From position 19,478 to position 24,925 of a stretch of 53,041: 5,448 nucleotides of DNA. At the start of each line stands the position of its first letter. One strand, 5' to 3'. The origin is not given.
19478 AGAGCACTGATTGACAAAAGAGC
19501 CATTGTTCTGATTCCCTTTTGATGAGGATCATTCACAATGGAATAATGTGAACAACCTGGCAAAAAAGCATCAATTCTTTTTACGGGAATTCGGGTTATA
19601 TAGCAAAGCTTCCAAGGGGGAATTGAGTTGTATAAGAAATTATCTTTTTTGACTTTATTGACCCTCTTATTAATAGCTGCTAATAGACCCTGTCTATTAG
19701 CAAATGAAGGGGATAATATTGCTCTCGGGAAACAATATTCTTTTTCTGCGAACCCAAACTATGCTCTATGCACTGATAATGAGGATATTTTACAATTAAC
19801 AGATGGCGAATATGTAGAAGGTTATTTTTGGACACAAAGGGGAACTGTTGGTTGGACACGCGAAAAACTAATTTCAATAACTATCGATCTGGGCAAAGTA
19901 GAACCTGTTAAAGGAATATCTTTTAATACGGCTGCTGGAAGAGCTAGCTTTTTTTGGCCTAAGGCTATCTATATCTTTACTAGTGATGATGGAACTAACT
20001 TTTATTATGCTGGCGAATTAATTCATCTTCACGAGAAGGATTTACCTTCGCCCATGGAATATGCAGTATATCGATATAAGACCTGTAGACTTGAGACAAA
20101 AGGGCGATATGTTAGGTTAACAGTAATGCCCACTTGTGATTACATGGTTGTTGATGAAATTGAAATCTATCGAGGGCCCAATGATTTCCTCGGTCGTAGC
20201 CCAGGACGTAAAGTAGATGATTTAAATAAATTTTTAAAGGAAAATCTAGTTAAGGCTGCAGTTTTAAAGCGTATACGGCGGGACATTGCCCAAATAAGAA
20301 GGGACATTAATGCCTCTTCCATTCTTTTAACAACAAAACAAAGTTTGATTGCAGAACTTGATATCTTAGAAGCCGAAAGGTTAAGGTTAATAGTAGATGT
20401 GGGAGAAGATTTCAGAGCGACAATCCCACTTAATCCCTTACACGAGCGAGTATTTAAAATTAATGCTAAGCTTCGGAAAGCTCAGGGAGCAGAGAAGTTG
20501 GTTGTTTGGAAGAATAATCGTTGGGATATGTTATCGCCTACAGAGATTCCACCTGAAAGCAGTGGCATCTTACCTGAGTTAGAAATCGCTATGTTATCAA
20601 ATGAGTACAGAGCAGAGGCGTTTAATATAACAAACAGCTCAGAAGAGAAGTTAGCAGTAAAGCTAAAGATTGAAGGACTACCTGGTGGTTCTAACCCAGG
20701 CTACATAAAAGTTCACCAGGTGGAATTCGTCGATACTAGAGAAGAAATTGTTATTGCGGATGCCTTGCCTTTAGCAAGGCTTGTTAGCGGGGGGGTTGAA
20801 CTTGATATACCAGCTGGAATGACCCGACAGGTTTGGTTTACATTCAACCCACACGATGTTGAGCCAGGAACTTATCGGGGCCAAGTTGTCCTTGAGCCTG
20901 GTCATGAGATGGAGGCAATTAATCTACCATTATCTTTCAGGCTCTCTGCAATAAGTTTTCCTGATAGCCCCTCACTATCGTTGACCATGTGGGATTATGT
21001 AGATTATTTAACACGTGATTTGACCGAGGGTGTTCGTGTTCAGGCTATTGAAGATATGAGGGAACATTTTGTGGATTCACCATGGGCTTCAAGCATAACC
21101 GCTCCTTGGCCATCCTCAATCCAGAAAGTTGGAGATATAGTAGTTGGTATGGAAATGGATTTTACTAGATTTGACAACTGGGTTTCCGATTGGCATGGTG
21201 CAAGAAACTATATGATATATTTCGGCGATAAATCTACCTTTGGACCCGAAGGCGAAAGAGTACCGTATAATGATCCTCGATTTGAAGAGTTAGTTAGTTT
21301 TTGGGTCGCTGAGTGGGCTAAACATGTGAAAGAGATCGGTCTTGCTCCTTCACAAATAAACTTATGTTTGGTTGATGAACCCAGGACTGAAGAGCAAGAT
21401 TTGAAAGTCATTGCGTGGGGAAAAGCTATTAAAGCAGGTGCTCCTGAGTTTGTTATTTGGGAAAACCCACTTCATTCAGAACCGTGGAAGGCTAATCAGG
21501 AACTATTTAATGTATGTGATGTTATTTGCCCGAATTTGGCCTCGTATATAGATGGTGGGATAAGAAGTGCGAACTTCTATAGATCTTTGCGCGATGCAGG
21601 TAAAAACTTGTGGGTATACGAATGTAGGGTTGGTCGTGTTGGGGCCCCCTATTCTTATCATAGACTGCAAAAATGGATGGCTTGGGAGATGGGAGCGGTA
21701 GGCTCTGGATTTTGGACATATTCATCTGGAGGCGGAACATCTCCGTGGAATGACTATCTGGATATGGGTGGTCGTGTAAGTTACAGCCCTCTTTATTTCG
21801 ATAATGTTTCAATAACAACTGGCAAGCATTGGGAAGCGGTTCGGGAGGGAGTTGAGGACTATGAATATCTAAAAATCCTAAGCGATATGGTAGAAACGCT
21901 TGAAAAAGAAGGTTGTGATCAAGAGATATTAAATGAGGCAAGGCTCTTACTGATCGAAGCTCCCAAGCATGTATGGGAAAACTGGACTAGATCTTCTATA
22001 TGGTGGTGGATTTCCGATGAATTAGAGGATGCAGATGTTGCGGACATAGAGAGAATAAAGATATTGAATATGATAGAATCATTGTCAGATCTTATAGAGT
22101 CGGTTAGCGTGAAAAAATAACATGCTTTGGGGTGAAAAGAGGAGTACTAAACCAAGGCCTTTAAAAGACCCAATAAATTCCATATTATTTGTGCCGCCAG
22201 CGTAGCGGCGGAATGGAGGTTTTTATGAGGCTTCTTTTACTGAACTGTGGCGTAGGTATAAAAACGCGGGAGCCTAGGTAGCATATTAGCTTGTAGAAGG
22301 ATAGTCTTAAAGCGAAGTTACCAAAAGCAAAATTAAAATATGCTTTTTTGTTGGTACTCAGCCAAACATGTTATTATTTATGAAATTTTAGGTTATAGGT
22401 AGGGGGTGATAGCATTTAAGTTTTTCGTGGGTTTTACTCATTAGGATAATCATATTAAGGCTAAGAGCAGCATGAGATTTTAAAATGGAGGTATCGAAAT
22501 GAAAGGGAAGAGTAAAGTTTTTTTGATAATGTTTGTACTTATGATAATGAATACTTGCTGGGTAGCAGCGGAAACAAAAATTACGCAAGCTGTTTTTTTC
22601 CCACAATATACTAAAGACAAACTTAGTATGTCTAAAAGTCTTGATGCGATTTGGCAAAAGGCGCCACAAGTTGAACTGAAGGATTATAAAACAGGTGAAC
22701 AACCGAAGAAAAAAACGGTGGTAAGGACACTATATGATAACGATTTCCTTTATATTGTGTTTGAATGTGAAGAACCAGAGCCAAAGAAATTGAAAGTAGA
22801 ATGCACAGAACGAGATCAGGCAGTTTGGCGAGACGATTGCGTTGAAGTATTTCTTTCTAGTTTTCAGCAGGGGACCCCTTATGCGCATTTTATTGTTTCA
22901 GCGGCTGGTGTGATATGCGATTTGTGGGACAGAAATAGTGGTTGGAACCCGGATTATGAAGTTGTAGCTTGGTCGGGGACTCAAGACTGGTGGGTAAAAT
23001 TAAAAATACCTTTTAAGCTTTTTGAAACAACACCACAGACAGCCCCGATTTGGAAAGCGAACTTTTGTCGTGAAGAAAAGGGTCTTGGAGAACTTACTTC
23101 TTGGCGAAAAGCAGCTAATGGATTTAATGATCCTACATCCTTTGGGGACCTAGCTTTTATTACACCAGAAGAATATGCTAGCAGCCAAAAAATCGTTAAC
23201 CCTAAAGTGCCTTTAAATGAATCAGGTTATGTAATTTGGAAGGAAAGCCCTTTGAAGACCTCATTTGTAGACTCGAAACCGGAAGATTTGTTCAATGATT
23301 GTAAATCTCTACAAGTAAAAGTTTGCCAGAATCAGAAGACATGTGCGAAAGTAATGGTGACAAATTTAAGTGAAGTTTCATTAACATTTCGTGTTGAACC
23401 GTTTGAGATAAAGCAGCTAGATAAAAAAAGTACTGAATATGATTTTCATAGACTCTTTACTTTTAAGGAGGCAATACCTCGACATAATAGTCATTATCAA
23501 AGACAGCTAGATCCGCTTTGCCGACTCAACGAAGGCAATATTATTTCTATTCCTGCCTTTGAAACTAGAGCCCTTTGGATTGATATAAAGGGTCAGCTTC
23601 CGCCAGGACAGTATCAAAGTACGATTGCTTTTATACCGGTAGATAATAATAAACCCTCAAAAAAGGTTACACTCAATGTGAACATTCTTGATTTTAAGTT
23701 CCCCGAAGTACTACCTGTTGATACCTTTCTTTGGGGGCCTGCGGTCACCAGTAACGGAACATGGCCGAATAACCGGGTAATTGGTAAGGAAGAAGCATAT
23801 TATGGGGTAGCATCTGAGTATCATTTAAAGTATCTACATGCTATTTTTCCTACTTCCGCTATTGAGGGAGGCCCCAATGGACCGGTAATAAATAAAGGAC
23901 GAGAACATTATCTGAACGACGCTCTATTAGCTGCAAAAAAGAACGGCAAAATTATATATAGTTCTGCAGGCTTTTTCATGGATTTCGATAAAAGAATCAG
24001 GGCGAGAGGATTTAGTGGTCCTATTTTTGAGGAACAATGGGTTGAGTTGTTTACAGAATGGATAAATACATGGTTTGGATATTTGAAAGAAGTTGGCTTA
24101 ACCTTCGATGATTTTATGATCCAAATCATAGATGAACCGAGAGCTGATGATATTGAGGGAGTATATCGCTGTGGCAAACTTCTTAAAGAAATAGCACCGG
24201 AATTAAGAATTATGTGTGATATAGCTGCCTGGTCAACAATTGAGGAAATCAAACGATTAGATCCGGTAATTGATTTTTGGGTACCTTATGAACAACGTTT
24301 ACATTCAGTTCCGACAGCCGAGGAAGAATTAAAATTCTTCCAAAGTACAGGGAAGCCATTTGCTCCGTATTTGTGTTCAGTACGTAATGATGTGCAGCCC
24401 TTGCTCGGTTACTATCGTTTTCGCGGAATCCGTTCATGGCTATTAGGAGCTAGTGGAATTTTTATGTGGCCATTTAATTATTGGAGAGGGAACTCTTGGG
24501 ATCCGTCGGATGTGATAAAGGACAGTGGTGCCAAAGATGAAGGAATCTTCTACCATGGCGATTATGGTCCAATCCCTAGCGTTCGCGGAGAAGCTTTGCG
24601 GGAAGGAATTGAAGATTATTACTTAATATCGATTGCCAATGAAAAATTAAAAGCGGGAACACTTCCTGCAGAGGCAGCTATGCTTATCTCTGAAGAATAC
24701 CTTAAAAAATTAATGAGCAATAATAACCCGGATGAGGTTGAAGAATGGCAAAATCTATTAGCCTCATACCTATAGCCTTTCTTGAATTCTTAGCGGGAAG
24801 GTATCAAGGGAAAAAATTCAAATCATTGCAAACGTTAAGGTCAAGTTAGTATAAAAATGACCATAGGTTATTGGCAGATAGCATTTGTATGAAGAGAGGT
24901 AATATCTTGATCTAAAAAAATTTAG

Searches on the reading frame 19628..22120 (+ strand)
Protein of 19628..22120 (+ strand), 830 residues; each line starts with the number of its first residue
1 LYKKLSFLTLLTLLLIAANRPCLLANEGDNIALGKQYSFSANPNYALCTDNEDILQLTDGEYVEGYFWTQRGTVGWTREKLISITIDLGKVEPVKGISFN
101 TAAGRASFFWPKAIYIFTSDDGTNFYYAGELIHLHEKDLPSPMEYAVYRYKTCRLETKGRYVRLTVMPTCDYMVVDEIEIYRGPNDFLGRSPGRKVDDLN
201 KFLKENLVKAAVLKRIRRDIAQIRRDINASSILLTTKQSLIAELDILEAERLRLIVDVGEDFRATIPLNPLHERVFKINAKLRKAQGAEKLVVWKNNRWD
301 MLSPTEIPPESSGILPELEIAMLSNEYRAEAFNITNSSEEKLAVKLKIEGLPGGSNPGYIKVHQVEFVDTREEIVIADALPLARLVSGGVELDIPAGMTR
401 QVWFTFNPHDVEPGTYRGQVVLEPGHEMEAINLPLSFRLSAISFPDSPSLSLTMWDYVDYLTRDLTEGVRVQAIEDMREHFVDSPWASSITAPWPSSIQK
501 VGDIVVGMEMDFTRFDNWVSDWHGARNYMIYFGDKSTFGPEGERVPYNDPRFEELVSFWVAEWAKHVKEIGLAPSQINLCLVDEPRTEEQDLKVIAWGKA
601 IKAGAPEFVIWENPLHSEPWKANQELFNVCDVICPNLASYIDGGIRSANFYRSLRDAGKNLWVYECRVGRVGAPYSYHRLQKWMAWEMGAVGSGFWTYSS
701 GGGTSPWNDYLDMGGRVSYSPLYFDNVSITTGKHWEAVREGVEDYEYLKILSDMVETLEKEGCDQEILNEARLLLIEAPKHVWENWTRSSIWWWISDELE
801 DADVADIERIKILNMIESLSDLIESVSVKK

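Call 40: search_protein_families(library=pfam, proteins=[window:19628-22120:+], max_evalue=0.001)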
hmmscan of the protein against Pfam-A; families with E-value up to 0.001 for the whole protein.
window:19628-22120:+ (830 aa): 1 family
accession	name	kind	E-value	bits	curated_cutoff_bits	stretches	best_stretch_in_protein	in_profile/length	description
PF00754.31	F5_F8_type_C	-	1.7e-06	28.6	28.2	1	67-167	25-113/127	F5/8 type C domain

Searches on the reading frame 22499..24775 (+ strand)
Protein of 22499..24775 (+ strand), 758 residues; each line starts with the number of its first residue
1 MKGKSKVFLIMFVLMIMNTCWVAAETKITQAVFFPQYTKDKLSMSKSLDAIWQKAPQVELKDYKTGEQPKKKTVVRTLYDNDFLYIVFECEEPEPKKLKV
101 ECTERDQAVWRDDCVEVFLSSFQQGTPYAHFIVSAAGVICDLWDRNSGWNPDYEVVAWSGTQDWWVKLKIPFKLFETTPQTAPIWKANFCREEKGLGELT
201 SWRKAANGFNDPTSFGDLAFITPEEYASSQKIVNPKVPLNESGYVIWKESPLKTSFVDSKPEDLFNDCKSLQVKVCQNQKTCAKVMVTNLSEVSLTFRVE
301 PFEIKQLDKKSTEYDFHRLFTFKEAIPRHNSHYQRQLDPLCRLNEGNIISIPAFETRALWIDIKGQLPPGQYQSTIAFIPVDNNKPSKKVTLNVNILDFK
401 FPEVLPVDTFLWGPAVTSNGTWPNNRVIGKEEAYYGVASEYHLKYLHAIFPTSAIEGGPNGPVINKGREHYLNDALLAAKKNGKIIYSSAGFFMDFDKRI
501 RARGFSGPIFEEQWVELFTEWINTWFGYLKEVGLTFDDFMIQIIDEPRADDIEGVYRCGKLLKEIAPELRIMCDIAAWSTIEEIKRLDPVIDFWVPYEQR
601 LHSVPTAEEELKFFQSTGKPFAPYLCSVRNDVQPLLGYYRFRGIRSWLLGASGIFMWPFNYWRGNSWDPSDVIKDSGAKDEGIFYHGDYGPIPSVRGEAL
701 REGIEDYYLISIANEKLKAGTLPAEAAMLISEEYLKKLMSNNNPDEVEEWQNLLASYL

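Call 40: search_protein_families(library=pfam, proteins=[window:22499-24775:+], max_evalue=0.001)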
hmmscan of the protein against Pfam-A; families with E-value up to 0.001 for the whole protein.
window:22499-24775:+ (758 aa): 2 families
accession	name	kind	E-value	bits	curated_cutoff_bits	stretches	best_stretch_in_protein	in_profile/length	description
PF13320.12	GH123_cat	-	2.8e-11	43.8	23.1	1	508-712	125-323/324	Glycoside hydrolase 123, catalytic domain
PF06452.16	CBM9_1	-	4.7e-07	30.3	23.4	1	48-125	5-78/185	Carbohydrate family 9 binding domain-like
